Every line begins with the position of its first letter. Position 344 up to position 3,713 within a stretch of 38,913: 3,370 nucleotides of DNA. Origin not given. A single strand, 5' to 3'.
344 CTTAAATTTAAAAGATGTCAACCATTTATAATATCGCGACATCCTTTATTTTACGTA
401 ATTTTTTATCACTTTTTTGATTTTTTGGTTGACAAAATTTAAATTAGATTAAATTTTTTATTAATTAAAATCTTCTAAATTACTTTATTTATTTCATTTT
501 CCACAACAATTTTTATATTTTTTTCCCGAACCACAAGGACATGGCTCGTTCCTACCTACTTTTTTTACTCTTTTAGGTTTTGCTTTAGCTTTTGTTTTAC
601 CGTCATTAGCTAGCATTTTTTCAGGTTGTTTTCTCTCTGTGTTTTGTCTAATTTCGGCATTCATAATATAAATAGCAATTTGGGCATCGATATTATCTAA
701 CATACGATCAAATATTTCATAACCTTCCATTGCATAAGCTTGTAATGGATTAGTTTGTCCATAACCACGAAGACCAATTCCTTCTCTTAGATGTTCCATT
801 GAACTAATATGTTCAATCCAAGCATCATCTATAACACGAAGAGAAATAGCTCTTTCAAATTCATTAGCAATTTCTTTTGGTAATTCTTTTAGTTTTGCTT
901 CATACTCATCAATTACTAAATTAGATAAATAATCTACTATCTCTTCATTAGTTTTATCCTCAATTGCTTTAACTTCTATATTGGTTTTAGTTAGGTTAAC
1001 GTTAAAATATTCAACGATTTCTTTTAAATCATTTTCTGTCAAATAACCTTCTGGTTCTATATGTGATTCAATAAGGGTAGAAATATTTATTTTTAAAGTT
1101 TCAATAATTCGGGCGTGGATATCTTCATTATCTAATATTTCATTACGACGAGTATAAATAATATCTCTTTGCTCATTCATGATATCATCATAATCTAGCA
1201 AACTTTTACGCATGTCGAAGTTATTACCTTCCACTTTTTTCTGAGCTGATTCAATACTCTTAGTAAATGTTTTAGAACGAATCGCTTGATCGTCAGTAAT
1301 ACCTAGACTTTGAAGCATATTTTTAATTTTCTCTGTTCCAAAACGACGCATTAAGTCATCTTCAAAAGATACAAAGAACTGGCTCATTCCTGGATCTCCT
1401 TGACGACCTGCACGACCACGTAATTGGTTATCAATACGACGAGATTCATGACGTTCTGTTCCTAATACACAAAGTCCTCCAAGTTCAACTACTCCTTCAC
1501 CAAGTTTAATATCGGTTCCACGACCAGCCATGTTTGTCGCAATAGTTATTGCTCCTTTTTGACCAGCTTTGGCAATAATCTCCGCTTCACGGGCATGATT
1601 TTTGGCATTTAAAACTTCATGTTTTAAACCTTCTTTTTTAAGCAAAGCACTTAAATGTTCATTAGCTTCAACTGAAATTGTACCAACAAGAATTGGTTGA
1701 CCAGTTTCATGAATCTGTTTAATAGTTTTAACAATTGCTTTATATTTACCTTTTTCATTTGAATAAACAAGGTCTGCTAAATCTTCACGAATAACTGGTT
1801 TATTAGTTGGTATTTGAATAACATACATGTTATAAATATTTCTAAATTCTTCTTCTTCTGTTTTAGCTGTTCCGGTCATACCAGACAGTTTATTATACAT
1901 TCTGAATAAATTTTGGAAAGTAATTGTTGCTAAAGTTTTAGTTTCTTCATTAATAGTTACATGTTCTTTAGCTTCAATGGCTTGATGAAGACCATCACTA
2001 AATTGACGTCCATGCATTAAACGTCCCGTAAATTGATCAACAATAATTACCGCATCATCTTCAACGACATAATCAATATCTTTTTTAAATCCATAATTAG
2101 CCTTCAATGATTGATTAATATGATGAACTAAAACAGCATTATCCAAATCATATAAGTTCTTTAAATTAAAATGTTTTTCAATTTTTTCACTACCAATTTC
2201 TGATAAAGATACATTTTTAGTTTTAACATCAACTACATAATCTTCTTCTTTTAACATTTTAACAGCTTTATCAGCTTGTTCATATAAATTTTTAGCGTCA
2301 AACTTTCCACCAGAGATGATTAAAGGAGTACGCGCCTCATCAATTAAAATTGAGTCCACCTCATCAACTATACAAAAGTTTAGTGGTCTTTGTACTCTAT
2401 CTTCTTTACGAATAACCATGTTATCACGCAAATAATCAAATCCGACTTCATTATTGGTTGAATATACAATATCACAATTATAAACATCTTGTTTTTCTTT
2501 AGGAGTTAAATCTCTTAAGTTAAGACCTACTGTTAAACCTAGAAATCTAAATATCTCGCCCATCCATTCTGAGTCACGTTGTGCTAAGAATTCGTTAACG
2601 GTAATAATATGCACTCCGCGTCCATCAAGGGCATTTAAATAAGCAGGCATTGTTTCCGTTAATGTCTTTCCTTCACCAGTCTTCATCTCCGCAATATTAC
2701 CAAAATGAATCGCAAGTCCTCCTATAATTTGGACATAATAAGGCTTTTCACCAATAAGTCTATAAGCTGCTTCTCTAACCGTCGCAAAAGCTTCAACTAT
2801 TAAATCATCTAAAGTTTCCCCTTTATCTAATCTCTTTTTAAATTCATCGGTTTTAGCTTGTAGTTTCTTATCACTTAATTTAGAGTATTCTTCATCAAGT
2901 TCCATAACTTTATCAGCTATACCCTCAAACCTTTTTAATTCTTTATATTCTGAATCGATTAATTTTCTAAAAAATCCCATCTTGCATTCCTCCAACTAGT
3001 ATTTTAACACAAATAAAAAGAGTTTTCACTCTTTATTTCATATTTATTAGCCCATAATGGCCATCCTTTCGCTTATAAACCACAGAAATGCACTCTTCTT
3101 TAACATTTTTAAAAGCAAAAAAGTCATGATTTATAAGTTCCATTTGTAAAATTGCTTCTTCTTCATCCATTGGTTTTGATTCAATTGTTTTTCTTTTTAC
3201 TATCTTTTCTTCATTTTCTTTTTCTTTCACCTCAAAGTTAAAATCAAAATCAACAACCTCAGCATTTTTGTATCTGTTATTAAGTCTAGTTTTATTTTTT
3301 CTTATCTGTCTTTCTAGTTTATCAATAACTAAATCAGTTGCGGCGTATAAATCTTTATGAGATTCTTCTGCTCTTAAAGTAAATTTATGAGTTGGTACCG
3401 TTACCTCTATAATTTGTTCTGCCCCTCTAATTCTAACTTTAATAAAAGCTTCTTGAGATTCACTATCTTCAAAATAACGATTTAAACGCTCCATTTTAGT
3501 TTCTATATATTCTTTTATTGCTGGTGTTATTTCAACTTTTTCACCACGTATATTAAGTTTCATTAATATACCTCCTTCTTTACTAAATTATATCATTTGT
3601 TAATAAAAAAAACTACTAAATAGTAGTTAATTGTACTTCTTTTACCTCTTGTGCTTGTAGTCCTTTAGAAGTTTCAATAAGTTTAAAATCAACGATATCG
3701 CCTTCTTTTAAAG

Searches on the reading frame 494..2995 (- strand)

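Call 47: search_protein_families(library=pfam, proteins=[window:494-2995:-], max_evalue=0.0001)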
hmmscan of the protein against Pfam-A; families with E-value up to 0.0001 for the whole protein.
window:494-2995:- (833 aa): 7 families
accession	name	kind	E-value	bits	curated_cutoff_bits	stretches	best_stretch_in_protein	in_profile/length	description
PF07517.20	SecA_DEAD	-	5.1e-126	420.2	24.6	1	13-385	5-290/290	SecA DEAD-like domain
PF21090.3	P-loop_SecA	-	1.4e-79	267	27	2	400-500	1-101/205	SecA P-loop domain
PF07516.18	SecA_SW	-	1.4e-60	205.2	26.7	1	571-780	1-199/200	SecA Wing and Scaffold domain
PF01043.26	SecA_PP_bind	-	2.1e-39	134.9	23.5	1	234-341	2-110/110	SecA preprotein cross-linking domain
PF02810.21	SEC-C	-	3e-09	37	20.4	1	815-833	1-19/19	SEC-C motif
PF00270.35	DEAD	-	4.6e-06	26.9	26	1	101-218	18-131/167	DEAD/DEAH box helicase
PF00271.37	Helicase_C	-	4.2e-05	24.2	23.5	0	417-533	2-110/110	Helicase conserved C-terminal domain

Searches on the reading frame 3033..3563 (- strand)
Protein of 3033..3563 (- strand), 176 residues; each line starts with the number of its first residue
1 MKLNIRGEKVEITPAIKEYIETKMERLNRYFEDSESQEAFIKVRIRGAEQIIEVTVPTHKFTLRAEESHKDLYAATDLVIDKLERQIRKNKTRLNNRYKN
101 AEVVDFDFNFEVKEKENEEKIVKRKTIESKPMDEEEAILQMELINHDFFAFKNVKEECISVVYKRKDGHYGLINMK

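Call 47: search_protein_families(library=pfam, proteins=[window:3033-3563:-], max_evalue=0.0001)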
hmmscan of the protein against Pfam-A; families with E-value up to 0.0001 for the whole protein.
window:3033-3563:- (176 aa): 2 families
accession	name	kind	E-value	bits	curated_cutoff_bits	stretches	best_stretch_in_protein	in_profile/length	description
PF02482.25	Ribosomal_S30AE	-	1.4e-25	90.3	23.7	1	3-95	1-88/88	Sigma 54 modulation protein / S30EA ribosomal protein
PF16321.10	Ribosom_S30AE_C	-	4.5e-25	87.5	25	1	117-172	2-57/57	Sigma 54 modulation/S30EA ribosomal protein C terminus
